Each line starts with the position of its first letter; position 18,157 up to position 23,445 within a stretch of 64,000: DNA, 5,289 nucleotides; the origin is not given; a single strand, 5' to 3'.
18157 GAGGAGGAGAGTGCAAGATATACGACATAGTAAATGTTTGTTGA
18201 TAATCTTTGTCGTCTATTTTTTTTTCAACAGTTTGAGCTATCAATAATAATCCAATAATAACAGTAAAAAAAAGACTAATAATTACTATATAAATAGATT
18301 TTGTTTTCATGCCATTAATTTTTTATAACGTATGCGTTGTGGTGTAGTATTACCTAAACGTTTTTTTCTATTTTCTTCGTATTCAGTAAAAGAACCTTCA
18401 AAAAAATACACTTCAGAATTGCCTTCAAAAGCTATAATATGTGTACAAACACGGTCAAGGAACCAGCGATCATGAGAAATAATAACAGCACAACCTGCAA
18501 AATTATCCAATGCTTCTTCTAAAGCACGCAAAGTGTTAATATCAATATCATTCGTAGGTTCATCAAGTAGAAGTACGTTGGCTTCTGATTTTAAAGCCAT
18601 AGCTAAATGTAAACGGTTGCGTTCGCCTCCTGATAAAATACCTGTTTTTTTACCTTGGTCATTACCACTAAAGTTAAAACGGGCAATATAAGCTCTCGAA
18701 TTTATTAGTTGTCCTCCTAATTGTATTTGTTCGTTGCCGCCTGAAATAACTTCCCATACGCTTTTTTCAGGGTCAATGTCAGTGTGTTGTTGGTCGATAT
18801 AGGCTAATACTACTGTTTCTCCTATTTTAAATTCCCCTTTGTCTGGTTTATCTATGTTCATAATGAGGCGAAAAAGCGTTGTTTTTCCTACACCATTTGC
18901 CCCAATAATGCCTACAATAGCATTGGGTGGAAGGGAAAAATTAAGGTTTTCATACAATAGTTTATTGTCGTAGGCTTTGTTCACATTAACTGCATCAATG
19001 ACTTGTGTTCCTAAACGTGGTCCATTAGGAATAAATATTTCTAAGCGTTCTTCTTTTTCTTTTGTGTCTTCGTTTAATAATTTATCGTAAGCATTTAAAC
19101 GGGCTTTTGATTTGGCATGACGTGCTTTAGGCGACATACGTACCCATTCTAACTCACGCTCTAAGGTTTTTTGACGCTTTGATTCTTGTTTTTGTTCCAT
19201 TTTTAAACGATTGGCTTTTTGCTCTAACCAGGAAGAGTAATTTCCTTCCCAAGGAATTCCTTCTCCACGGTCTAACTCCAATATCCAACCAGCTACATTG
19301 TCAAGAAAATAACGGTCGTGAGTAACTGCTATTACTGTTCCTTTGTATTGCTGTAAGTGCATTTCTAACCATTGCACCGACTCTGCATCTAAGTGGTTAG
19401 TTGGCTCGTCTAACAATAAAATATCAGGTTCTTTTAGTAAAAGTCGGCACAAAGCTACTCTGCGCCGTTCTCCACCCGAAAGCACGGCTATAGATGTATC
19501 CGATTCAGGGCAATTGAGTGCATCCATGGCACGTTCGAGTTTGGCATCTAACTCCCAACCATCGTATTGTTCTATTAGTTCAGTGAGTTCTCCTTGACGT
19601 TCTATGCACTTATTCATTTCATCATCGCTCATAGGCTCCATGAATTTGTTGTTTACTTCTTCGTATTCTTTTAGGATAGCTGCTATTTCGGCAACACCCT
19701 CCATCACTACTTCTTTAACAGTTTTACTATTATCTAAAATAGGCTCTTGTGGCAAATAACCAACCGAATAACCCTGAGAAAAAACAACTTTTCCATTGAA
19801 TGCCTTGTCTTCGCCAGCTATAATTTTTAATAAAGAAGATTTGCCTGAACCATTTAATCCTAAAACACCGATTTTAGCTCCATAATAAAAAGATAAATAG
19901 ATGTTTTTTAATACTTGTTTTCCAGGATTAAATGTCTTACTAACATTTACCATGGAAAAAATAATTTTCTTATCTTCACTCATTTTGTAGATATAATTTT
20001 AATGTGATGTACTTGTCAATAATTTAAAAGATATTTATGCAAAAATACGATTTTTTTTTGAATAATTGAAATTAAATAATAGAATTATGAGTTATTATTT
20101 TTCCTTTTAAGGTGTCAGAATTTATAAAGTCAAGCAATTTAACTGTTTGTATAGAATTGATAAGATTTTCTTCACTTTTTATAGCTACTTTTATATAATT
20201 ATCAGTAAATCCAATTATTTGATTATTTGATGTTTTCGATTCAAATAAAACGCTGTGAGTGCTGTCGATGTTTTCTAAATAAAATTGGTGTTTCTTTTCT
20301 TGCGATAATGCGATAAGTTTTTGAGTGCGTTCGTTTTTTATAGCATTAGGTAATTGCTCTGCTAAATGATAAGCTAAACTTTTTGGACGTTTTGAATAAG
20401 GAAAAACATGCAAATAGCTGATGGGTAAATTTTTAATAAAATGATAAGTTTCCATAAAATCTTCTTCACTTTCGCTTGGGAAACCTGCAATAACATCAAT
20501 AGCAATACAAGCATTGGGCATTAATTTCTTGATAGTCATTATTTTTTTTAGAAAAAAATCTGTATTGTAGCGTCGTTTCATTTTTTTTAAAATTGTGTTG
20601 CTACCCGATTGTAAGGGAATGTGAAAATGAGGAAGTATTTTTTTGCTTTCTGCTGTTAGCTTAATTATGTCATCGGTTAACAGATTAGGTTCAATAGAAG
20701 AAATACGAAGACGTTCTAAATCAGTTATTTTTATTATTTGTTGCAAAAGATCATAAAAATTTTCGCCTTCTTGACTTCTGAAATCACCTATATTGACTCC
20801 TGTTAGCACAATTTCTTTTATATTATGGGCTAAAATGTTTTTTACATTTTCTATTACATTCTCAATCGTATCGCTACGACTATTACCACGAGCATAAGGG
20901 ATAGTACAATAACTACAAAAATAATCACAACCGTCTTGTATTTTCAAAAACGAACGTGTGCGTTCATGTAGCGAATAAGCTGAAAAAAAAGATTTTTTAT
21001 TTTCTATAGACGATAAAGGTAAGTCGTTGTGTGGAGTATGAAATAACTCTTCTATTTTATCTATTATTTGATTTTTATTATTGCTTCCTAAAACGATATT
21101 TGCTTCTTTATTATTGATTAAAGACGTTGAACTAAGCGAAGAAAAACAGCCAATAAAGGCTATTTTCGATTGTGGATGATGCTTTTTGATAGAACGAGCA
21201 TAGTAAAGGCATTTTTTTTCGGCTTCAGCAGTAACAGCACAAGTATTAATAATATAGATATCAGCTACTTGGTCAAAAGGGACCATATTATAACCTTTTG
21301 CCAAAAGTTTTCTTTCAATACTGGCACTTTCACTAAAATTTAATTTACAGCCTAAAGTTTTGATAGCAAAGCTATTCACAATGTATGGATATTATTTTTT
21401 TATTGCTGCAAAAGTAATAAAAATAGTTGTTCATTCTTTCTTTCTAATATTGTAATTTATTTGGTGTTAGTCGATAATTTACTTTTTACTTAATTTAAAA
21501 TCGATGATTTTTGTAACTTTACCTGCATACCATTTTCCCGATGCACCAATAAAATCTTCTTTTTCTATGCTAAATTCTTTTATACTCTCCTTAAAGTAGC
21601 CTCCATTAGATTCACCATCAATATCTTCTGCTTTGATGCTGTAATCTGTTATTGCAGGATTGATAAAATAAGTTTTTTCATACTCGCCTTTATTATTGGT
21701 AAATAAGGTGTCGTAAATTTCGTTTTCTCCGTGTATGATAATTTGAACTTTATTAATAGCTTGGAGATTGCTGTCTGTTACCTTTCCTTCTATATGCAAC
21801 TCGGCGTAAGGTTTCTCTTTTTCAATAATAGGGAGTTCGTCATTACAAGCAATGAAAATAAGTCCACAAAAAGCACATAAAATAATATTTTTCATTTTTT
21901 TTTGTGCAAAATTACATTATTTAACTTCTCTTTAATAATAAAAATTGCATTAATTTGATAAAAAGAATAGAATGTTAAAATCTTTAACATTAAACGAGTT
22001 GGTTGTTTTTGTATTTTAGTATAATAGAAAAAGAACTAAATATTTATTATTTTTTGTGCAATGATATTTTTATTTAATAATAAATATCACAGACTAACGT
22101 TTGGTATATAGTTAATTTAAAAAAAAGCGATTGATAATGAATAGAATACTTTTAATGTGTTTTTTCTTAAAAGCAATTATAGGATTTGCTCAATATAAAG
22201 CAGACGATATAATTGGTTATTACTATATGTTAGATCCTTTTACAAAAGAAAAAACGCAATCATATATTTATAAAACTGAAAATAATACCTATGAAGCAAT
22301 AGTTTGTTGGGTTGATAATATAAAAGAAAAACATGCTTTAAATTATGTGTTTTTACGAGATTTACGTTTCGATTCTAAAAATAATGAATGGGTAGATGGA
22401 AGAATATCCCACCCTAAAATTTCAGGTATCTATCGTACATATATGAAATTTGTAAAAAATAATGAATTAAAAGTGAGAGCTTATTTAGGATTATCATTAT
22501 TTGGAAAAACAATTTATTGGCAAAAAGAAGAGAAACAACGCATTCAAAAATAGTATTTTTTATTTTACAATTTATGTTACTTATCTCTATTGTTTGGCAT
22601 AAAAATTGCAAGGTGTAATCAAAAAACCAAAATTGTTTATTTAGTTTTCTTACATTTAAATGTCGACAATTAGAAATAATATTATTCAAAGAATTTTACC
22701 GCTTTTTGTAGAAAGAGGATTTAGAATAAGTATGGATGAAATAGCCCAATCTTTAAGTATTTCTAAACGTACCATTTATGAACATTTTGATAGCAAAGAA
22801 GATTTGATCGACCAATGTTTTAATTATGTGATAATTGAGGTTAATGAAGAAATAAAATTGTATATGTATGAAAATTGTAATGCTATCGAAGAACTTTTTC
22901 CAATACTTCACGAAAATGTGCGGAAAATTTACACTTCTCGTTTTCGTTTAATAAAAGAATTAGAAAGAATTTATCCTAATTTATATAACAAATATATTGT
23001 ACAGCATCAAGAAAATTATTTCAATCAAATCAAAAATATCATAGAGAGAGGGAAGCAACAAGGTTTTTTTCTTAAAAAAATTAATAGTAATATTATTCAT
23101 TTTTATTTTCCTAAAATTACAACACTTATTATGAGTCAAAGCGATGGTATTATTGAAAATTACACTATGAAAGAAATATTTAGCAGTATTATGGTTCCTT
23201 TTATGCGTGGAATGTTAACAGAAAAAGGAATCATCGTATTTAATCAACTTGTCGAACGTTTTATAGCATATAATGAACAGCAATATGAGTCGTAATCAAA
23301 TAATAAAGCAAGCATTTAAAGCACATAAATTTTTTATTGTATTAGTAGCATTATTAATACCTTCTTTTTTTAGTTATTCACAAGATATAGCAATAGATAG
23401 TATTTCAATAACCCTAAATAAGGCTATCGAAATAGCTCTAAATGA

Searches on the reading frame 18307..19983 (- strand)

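Call 6: search_protein_families(library=pfam, proteins=[window:18307-19983:-], max_evalue=0.01)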
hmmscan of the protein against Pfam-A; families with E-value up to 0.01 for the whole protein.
window:18307-19983:- (558 aa): 16 families
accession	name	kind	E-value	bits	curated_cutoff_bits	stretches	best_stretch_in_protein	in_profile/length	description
PF00005.33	ABC_tran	-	2.8e-51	174.2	25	2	25-196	1-137/137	ABC transporter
PF13304.12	AAA_21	-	1.1e-14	55.7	27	2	356-403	1-54/304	AAA domain, putative AbiEii toxin, Type IV TA system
PF12848.13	ABC_tran_Xtn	-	1.3e-11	44.8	25.9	1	235-310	1-79/85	ABC transporter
PF02463.25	SMC_N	-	4.4e-08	33.3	40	0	160-229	129-204/220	RecF/RecN/SMC N terminal domain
PF00931.28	NB-ARC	-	0.00012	21.8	23.5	1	354-394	19-58/248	NB-ARC domain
PF01926.29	MMR_HSR1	-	0.00028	21.4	21.9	0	357-377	2-22/113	50S ribosome-binding GTPase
PF13555.12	AAA_29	-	0.00033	20.8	27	0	351-371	19-39/61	P-loop containing region of AAA domain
PF13238.12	AAA_18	-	0.0013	19.6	29.4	0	38-96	1-55/128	AAA domain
PF00004.35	AAA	-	0.0039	18.1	21.2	0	359-376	3-20/131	ATPase family associated with various cellular activities (AAA)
PF13191.12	AAA_16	-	0.0049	17.8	32.6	0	357-380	27-51/167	AAA ATPase domain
PF01637.24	ATPase_2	-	0.0049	17.1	33.2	0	353-378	19-44/225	ATPase domain predominantly from Archaea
PF08477.19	Roc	-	0.0055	17.4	27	0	358-397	3-42/119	Ras of Complex, Roc, domain of DAPkinase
PF13173.12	AAA_14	-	0.0069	16.8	27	0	354-376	2-24/129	AAA domain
PF03193.22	RsgA_GTPase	-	0.007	16.6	30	0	343-376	96-128/174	RsgA GTPase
PF13476.12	AAA_23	-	0.0071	17.4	27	0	344-374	10-39/201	AAA domain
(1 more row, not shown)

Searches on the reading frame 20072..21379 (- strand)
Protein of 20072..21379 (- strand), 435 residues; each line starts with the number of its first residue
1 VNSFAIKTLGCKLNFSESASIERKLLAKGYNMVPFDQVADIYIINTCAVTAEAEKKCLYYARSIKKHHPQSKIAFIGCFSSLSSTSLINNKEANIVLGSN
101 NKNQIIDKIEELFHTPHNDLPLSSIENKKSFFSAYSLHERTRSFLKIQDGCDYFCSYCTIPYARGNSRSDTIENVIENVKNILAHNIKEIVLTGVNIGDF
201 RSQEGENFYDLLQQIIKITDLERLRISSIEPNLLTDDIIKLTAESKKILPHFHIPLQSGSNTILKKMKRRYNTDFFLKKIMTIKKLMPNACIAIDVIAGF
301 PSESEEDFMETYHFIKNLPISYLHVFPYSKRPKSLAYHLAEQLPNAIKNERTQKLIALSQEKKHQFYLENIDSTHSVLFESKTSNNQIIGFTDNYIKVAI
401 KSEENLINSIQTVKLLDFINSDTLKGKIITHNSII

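Call 30: search_protein_families(library=ncbifam, proteins=[window:20072-21379:-], max_evalue=0.001)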
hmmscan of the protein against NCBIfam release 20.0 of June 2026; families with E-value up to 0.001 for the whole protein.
window:20072-21379:- (435 aa): 23 families
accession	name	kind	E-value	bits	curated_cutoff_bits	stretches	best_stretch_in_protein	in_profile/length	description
TIGR01579.1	MiaB-like-C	equivalog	4e-126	421.6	357.05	1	6-414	1-415/416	tRNA (N(6)-L-threonylcarbamoyladenosine(37)-C(2))-methylthiotransferase MtaB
TIGR00089.1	TIGR00089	subfamily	4.9e-118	394.6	251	1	4-417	2-421/429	MiaB/RimO family radical SAM methylthiotransferase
TIGR01574.1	miaB-methiolase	equivalog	2.7e-90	303.5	355.3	1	4-429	2-437/437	tRNA (N6-isopentenyl adenosine(37)-C2)-methylthiotransferase MiaB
TIGR01125.1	TIGR01125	equivalog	1.7e-71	241.6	356.95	1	5-387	3-385/432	30S ribosomal protein S12 methylthiotransferase RimO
TIGR01578.1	MiaB-like-B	hypoth_equivalog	4.4e-66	223.4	314.7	1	6-420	4-413/421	tRNA (N(6)-L-threonylcarbamoyladenosine(37)-C(2))-methylthiotransferase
NF010916.0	PRK14336.1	equivalog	5.3e-55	186.9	606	1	1-429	1-413/418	tRNA (N6-isopentenyl adenosine(37)-C2)-methylthiotransferase MiaB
TIGR04013.1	B12_SAM_MJ_1487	hypoth_equivalog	3.3e-19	69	251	1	132-360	141-374/382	TIGR04013 family B12-binding domain/radical SAM domain-containing protein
TIGR04014.1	B12_SAM_MJ_0865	equivalog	1.7e-17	63.3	360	1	145-323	163-341/434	methyl-coenzyme M reductase glutamine C-methyltransferase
TIGR04479.1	bcpD_PhpK_rSAM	subfamily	1.8e-11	43.1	600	1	145-317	244-408/504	PhpK family radical SAM P-methyltransferase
NF038361.1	rSAM_Sden_1168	equivalog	4.8e-09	35.3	575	1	100-335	241-468/560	Sden_1168 family B12-binding radical SAM P-methyltransferase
TIGR04072.2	rSAM_ladder_B12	equivalog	4.6e-08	32.1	360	1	143-321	181-352/443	lipid biosynthesis B12-binding/radical SAM protein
NF045585.1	rSAM_slr0320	equivalog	2.9e-07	29.4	775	1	143-295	236-386/511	photosystem II high light acclimation radical SAM protein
TIGR03471.1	HpnJ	equivalog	3.9e-07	29.3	577.6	1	148-342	203-389/472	hopanoid biosynthesis associated radical SAM protein HpnJ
TIGR03994.1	rSAM_HemZ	equivalog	5.4e-07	29.1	321.4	1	120-359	64-306/401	coproporphyrinogen dehydrogenase HemZ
TIGR01212.1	TIGR01212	equivalog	2.9e-06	26.6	180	1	211-327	99-214/302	tRNA modification radical SAM protein MnmL/YtqA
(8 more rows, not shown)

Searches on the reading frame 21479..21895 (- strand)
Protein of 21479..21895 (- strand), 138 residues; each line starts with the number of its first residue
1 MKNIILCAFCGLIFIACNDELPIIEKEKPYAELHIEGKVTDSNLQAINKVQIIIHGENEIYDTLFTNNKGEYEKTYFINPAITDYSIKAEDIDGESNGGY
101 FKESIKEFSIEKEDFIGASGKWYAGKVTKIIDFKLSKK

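Call 30: search_protein_families(library=ncbifam, proteins=[window:21479-21895:-], max_evalue=0.001)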
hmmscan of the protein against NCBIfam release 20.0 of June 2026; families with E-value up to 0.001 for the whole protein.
window:21479-21895:- (138 aa): 1 family
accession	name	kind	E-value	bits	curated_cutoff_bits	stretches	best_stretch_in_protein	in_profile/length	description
TIGR04134.1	lipo_with_rSAM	hypoth_equivalog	1.6e-22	80.1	39.8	1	3-137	7-150/150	radical SAM-associated putative lipoprotein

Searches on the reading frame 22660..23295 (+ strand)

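Call 32: search_protein_families(library=pfam, proteins=[window:22660-23295:+], max_evalue=0.00001)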
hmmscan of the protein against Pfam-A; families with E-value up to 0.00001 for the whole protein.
window:22660-23295:+ (211 aa): 1 family
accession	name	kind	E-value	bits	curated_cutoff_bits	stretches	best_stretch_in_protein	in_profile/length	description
PF00440.29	TetR_N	-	5.9e-12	45.6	24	1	12-52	5-46/47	Bacterial regulatory proteins, tetR family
